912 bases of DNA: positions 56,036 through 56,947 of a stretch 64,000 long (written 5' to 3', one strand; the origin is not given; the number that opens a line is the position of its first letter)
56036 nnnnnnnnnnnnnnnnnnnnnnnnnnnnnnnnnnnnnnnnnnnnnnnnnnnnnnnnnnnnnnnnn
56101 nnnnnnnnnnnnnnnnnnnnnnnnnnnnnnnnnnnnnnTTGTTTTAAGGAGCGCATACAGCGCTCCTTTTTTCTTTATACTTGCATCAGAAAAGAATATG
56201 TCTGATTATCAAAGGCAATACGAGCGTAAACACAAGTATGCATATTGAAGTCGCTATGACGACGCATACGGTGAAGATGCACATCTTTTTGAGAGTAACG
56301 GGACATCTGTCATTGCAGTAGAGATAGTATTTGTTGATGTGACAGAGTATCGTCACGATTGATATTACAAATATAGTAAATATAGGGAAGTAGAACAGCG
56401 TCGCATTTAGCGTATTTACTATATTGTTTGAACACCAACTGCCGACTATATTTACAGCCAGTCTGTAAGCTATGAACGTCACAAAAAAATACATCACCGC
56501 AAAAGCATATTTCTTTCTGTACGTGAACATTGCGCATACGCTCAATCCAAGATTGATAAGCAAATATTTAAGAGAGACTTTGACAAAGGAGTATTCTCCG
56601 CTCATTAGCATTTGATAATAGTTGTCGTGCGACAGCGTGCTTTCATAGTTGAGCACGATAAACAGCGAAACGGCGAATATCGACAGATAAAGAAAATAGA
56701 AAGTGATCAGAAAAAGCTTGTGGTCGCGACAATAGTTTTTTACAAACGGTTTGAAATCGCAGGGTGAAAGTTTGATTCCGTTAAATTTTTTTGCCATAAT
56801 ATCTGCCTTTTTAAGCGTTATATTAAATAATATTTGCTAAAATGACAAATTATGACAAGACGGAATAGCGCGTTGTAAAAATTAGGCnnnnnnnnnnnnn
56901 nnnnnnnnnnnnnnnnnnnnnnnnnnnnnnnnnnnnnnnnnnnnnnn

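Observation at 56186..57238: Orphan Spo0A C-terminal effector domain (no receiver) paired with a polytopic membrane protein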

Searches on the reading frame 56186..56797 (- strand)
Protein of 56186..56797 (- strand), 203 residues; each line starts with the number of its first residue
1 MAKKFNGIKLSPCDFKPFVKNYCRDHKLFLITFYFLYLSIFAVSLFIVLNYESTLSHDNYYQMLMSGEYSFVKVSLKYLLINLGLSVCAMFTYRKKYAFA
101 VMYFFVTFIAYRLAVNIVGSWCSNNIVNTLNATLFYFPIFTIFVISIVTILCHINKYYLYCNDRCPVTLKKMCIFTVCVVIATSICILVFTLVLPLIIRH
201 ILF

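Call 3: search_protein_families(library=pfam, proteins=[window:56186-56797:-], max_evalue=1)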
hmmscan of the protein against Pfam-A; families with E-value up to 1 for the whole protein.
window:56186-56797:- (203 aa): 0 families

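Call 4: search_protein_families(library=ncbifam, proteins=[window:56186-56797:-], max_evalue=1)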
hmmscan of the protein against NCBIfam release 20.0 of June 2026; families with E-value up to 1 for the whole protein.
window:56186-56797:- (203 aa): 0 families

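Call 8: find_homologous_proteins(query=window:56186-56797:-)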
Query window:56186-56797:- (203 aa): 45 proteins with E <= 0.001 among 150 candidates.
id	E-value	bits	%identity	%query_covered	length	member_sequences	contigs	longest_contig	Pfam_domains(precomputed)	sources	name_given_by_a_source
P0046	6.0e-124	429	98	100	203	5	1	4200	-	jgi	-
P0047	9.3e-76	272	63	99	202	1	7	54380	-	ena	-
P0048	1.4e-75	271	65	99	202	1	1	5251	-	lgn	-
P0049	1.9e-74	268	65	99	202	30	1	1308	-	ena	-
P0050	2.8e-74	267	62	99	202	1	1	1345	-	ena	-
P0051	3.8e-73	264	63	99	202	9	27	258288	-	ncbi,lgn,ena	-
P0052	5.6e-73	263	64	99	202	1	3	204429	-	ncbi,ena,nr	ncbi:MAG: hypothetical protein K2G37_02465 [Clostridia bacterium]|nr:hypothetical protein [Clostridi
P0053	4.9e-72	260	66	93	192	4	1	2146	-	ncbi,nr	ncbi:MAG: hypothetical protein K2H36_01100, partial [Clostridia bacterium]|nr:hypothetical protein [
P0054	1.7e-71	258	63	99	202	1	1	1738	-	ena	-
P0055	9.0e-71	256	64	100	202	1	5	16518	-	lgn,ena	-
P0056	9.4e-71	256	62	100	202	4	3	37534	-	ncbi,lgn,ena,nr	ncbi:MAG: hypothetical protein K2K85_00585 [Clostridia bacterium]|nr:hypothetical protein [Clostridi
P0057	3.5e-70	254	63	100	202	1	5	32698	-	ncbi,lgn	-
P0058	1.5e-69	252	63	100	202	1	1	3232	-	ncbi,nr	ncbi:MAG: hypothetical protein OSJ74_09020 [Clostridia bacterium]|nr:hypothetical protein [Clostridi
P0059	3.7e-69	251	62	100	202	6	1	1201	-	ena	-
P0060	3.9e-69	250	63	95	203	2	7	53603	-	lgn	-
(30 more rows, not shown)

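Call 38: predict_structure(alignment_id=A2)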
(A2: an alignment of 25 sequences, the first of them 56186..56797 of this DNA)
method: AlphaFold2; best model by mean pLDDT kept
length: 203 residues; sequences in the alignment: 25
mean_pLDDT: 77.6   pTM: 0.73
mean pLDDT of the five models: 77.6, 73.1, 70.8, 70.8, 68.8
residues with pLDDT >= 90: 21; 70-90: 140; 50-70: 29; < 50: 13
segments of 3 or more residues with pLDDT < 50: 1-13
pLDDT, mean of each block of 10 residues (from residue 1): 40 62 78 88 86 67 73 86 86 73 87 83 75 86 90 73 66 88 90 79 65
secondary structure, 60 per line:
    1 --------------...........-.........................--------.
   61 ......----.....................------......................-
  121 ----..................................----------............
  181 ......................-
elements in order: H15-25 H27-51 H60-66 H71-91 H98-119 H125-158 H169-202

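Call 72: find_homologous_proteins(query=A3, max_evalue=0.01)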
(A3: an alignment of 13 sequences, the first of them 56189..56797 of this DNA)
Query A3 (13 sequences) (203 aa, profile of the alignment): 62 proteins with E <= 0.01 among 2487 candidates.
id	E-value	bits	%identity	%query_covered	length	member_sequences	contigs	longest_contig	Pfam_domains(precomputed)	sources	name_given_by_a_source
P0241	5.4e-82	293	21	68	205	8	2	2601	-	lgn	-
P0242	1.4e-81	291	19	92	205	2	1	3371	-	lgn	-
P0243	4.2e-80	286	21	79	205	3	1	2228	-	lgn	-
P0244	1.9e-79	284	21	69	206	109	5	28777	-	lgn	-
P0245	9.5e-79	282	23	53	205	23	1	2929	-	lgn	-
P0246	8.9e-78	279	19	71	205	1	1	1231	-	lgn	-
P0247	2.1e-77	278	19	58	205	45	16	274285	-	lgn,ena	-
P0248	2.2e-77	278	22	87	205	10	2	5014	-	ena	-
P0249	3.0e-77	277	24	51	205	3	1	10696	-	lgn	-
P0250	1.6e-76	275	21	71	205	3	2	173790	-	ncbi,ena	-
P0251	6.6e-76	273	23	71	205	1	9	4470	-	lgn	-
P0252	9.9e-76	272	20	61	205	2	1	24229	-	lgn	-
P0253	2.7e-75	271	20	69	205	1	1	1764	-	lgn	-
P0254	3.2e-73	264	20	82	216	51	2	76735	-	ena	-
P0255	1.3e-72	262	18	93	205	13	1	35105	-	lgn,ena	-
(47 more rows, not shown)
